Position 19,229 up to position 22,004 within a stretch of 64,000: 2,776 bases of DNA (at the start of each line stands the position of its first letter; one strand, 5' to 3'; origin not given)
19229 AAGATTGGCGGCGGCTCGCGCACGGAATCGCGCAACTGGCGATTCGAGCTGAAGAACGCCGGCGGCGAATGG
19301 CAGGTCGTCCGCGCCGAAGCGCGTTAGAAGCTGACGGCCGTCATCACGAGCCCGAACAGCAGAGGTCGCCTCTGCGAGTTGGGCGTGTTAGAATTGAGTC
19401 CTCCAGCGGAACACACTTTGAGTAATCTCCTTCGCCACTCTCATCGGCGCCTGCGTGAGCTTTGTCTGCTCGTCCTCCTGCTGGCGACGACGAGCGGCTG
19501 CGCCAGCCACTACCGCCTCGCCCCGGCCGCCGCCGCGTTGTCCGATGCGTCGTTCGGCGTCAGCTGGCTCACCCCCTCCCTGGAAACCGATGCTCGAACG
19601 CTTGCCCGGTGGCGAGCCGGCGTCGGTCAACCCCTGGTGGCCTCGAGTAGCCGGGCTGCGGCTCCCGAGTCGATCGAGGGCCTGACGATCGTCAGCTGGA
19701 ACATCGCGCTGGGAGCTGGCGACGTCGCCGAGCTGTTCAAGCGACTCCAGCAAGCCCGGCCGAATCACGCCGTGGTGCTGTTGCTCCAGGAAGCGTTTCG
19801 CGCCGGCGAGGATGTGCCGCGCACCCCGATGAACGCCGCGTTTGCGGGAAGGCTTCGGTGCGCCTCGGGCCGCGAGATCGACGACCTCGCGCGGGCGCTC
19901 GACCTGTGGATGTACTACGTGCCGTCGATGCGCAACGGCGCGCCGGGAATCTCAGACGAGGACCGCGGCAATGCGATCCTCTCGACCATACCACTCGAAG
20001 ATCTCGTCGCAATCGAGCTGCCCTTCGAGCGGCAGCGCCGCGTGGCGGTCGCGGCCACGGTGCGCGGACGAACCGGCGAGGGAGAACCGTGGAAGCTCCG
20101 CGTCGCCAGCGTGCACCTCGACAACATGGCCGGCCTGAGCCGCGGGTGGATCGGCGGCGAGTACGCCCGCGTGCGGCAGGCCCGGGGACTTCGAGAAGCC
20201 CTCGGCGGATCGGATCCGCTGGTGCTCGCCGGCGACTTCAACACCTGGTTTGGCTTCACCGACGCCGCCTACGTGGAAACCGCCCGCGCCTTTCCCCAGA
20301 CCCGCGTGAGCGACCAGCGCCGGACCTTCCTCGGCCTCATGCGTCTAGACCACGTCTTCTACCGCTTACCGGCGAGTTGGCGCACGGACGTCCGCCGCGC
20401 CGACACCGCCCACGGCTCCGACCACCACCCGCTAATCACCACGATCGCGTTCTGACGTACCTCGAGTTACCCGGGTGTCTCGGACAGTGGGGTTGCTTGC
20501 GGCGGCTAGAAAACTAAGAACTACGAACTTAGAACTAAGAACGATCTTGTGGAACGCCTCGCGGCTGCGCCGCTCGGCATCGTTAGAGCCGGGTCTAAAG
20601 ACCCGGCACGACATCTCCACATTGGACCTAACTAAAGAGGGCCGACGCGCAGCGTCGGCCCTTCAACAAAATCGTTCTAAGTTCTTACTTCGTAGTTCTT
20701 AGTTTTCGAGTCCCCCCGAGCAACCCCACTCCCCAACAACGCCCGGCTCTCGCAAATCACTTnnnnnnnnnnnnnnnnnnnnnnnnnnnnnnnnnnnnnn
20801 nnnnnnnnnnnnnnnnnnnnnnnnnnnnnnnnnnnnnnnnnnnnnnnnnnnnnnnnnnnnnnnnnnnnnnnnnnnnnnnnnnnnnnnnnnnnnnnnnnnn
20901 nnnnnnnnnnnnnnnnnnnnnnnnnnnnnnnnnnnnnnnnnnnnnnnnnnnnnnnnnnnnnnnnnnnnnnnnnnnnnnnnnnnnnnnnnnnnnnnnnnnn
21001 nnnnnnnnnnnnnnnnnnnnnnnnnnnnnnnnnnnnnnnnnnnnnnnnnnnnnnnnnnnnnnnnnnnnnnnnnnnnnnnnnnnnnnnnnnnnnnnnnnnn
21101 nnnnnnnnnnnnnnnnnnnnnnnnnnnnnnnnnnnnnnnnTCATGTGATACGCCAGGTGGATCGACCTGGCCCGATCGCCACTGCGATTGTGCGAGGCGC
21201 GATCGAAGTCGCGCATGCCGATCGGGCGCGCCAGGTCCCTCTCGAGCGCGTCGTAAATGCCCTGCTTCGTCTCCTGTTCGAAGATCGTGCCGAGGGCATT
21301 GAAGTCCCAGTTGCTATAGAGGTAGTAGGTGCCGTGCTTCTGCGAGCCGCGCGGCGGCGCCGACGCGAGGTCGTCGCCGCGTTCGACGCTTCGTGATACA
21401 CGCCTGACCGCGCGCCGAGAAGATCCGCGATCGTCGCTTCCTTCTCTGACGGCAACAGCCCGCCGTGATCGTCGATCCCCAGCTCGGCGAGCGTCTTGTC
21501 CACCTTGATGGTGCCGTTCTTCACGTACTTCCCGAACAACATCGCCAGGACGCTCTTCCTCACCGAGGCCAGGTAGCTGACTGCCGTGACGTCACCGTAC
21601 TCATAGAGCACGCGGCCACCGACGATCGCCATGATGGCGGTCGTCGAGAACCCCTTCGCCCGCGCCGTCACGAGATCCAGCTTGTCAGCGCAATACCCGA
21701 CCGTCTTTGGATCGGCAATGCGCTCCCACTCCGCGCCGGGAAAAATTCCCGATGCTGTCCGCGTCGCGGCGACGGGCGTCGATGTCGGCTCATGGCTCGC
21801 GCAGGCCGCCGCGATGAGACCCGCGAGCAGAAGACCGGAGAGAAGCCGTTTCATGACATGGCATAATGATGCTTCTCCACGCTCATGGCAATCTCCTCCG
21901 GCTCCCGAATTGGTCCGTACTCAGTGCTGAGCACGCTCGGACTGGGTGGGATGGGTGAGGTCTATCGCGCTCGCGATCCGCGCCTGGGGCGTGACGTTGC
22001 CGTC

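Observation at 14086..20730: A repeat family with a conserved head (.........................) and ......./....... heptamer arms, in hairpin and MITE-like versions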

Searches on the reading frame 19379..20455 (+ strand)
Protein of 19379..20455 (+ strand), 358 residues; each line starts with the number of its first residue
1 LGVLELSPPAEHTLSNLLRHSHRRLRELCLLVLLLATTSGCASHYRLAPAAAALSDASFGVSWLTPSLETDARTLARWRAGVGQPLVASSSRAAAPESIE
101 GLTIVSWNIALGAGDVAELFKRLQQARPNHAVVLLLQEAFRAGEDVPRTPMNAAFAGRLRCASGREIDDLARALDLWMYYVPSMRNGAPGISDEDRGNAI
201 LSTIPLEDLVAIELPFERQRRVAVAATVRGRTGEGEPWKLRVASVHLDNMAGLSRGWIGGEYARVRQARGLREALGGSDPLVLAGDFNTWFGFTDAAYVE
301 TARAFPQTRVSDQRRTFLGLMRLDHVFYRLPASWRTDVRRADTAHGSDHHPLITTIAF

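Call 16: search_protein_families(library=pfam, proteins=[window:19379-20455:+])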
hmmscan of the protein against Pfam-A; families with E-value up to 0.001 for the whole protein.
window:19379-20455:+ (358 aa): 1 family
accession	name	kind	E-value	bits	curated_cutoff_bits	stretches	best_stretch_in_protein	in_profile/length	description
PF03372.29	Exo_endo_phos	-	1.8e-16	61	24.5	1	105-349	1-225/225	Endonuclease/Exonuclease/phosphatase family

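Call 21: find_homologous_proteins(query=window:19379-20455:+)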
Query window:19379-20455:+ (358 aa): 2475 proteins with E <= 0.001 among 8000 candidates; the best 120 are listed.
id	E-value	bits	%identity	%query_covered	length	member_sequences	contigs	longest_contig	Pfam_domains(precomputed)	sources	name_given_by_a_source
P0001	7.5e-220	747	94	99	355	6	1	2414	PF03372.30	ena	-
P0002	3.7e-207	705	90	96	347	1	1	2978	PF03372.30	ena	-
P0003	8.3e-187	639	84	90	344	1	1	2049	PF03372.30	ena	-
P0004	1.0e-176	605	78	91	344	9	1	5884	PF03372.30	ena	-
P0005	9.7e-176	602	78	96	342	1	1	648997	PF03372.30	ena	-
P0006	1.8e-174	598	77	96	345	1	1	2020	PF03372.30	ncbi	-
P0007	7.0e-172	589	75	96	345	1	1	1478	PF03372.30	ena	-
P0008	5.6e-171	586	74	96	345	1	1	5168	PF03372.30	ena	-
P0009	4.5e-169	580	74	96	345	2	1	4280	PF03372.30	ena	-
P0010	5.0e-168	577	71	96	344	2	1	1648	PF03372.30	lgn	-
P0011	1.8e-167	575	77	92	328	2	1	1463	PF03372.30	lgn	-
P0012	5.5e-166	570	74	96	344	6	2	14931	PF03372.30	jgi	jgi:endonuclease/exonuclease/phosphatase family metal-dependent hydrolase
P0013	1.4e-164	565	74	96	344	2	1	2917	PF03372.30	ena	-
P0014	2.5e-164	565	73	96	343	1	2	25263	PF03372.30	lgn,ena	-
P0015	2.8e-162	558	72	96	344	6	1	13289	PF03372.30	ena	-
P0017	5.6e-159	547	74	94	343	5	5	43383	PF03372.30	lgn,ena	-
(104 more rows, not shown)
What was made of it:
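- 19379..20455 (+): Exo_endo_phos family gene, left neighbour of element 2. Calls 16, 21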

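Call 22: find_encoding_contigs(protein=P0001, flank=10000, max_places=3)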
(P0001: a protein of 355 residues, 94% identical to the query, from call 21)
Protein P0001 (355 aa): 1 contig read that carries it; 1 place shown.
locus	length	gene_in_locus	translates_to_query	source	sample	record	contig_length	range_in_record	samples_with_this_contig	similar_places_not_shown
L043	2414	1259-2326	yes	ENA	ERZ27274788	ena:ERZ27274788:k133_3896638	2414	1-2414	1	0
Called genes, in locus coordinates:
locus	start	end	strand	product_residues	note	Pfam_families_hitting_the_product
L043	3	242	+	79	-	?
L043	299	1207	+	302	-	-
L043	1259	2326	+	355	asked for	PF03372:Exo_endo_phos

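Call 23: find_encoding_contigs(protein=P0002, flank=10000, max_places=3)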
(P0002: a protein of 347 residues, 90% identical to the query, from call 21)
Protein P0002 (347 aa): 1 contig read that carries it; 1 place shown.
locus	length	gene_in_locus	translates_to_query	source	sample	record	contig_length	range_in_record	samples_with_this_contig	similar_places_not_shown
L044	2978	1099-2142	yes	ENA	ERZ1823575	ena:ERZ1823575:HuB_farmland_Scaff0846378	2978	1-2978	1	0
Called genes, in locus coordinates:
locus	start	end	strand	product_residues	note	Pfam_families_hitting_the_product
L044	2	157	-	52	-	?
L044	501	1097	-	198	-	-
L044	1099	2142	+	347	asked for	PF03372:Exo_endo_phos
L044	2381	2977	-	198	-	?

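Call 24: find_encoding_contigs(protein=P0005, flank=10000, max_places=3)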
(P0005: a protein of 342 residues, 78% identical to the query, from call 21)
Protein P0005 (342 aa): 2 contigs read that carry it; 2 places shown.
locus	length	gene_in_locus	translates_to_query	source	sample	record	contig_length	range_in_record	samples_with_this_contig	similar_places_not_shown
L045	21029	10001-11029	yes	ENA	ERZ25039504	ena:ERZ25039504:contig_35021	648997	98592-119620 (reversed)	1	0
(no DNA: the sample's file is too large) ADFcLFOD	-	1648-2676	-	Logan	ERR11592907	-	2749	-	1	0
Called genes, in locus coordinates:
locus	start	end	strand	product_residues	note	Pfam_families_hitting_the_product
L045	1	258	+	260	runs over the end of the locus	PF13365:Trypsin_2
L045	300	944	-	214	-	PF02245:Pur_DNA_glyco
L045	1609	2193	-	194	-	-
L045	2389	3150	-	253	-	-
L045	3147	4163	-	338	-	-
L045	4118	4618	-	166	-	PF17755:UvrA_DNA-bind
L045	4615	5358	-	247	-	-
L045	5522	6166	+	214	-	PF00076:RRM_1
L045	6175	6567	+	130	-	-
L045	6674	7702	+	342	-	-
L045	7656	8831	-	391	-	PF13557:Phenol_MetA_deg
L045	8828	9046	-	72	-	PF18914:DUF5666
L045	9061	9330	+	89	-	-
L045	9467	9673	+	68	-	-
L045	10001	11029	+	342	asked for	PF03372:Exo_endo_phos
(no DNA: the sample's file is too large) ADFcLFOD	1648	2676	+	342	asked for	PF03372:Exo_endo_phos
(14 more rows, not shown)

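Call 37: find_encoding_contigs(protein=P0017, flank=10000, max_places=5)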
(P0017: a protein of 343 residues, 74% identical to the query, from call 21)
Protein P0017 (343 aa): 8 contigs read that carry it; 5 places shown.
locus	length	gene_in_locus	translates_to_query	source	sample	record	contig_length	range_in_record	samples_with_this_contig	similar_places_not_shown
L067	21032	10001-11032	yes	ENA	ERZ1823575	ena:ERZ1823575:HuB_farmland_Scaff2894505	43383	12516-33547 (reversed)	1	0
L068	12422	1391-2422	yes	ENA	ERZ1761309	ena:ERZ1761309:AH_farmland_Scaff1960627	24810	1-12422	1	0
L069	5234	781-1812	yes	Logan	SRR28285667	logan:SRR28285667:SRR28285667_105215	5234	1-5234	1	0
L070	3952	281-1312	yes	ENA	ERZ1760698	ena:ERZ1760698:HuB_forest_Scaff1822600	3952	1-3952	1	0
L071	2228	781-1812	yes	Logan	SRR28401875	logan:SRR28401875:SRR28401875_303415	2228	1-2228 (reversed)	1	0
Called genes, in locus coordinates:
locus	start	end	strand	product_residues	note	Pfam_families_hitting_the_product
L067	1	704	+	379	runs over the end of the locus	PF00089:Trypsin, PF10459:Peptidase_S46 (faint), PF13365:Trypsin_2, PF00595:PDZ, PF13180:PDZ_2, PF17820:PDZ_6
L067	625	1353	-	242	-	PF02245:Pur_DNA_glyco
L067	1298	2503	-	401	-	PF12717:Cnd1 (faint), PF13513:HEAT_EZ (faint), PF01602:Adaptin_N (faint), PF02985:HEAT (faint), PF20168:PDS5 (faint), PF03130:HEAT_PBS (faint), PF23227:HEAT_MROH2B_C (faint), PF13646:HEAT_2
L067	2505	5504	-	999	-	PF13481:AAA_25 (faint), PF20703:nSTAND1 (faint), PF00005:ABC_tran (faint), PF02463:SMC_N (faint), PF13191:AAA_16 (faint), PF17760:UvrA_inter, PF17755:UvrA_DNA-bind, PF13304:AAA_21 (weak), +1 more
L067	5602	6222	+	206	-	PF00076:RRM_1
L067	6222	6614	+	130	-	-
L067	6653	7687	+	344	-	-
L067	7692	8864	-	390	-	PF13557:Phenol_MetA_deg (weak)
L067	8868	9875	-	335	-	-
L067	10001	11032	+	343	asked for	PF03372:Exo_endo_phos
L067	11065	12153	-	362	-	PF00144:Beta-lactamase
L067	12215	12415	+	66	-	-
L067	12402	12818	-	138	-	PF01894:YjbQ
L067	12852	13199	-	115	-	-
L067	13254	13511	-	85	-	-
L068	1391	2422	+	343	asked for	PF03372:Exo_endo_phos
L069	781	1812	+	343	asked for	PF03372:Exo_endo_phos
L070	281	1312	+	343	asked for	PF03372:Exo_endo_phos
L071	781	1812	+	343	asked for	PF03372:Exo_endo_phos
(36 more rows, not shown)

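Call 38: find_encoding_contigs(protein=P0014, flank=10000, max_places=3)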
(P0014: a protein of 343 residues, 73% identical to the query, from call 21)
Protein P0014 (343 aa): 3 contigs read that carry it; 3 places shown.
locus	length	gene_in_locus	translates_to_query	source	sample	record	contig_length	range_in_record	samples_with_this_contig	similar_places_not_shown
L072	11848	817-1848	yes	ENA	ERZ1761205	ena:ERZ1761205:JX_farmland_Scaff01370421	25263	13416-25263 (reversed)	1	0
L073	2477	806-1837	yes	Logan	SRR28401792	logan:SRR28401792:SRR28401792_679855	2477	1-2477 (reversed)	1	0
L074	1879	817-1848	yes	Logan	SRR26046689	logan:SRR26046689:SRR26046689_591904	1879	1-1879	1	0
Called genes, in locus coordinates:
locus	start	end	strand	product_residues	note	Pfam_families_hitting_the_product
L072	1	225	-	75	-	?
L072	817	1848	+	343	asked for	PF03372:Exo_endo_phos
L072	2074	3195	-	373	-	PF00144:Beta-lactamase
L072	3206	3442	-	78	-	-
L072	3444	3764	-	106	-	PF01894:YjbQ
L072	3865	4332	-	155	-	-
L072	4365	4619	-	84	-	-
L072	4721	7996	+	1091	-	PF26549:Tricorn_N, PF26550:Tricorn_2nd, PF07676:PD40, PF26550:Tricorn_2nd (weak), PF07676:PD40 (weak), PF26550:Tricorn_2nd, PF14684:Tricorn_C1, PF03572:Peptidase_S41, +6 more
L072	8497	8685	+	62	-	-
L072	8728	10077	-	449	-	PF22842:Pel9A-like_beta_helix, PF13229:Beta_helix (faint)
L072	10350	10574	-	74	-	-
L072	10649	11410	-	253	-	PF01694:Rhomboid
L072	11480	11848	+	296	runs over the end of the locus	PF04951:Peptidase_M55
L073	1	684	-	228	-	?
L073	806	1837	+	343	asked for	PF03372:Exo_endo_phos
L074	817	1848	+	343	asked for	PF03372:Exo_endo_phos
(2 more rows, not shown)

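Call 39: find_encoding_contigs(protein=P0012, flank=10000, max_places=3)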
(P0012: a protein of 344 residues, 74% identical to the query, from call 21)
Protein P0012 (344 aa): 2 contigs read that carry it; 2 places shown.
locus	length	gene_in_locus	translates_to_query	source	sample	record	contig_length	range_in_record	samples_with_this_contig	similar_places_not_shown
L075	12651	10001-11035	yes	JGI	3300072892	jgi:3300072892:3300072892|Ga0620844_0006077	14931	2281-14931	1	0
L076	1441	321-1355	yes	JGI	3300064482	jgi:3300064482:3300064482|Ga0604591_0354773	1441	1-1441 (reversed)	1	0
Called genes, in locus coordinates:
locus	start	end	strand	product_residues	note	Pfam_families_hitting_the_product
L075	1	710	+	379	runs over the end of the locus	PF00089:Trypsin, PF10459:Peptidase_S46 (faint), PF13365:Trypsin_2, PF00595:PDZ, PF13180:PDZ_2, PF17820:PDZ_6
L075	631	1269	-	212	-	PF02245:Pur_DNA_glyco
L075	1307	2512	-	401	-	PF13513:HEAT_EZ (faint), PF02985:HEAT (faint), PF12717:Cnd1 (faint), PF23227:HEAT_MROH2B_C (faint), PF03130:HEAT_PBS (faint), PF01602:Adaptin_N (weak), PF25786:HEAT_GCN1_C (faint), PF13646:HEAT_2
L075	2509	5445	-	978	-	PF00005:ABC_tran (faint), PF02463:SMC_N (faint), PF13191:AAA_16 (faint), PF13481:AAA_25 (faint), PF13555:AAA_29 (faint), PF20703:nSTAND1 (faint), PF17760:UvrA_inter, PF17755:UvrA_DNA-bind, +1 more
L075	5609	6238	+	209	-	PF00076:RRM_1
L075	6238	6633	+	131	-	-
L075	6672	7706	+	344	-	-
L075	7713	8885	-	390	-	PF13557:Phenol_MetA_deg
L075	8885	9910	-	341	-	-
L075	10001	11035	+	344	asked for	PF03372:Exo_endo_phos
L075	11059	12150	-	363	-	PF00144:Beta-lactamase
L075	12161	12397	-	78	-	-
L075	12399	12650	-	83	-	?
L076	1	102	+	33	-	?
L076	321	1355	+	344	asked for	PF03372:Exo_endo_phos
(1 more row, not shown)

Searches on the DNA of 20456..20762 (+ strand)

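Call 86: search_dna_similar(query=window:20456-20762:+, collection=plasmids, mode=distant, max_evalue=0.001, max_rows=10)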
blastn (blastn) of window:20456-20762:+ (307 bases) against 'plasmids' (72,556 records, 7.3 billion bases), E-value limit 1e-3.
No match.
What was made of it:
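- Tried and rejected: Plasmid blastn: no match (call 86).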

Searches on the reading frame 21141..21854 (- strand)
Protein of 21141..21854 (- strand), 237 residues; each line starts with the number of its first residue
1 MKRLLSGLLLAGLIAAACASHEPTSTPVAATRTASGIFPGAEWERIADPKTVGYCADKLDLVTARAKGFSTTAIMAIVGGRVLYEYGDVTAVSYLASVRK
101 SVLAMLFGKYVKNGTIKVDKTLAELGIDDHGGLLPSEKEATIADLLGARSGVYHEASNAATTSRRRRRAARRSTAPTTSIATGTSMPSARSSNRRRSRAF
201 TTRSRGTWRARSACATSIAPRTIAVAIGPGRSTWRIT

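Call 16: search_protein_families(library=pfam, proteins=[window:21141-21854:-])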
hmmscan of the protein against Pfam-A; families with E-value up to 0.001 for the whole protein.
window:21141-21854:- (237 aa): 1 family
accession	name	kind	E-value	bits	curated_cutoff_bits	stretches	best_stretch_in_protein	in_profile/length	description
PF00144.29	Beta-lactamase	-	1.8e-05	24.5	27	1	66-165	9-119/329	Beta-lactamase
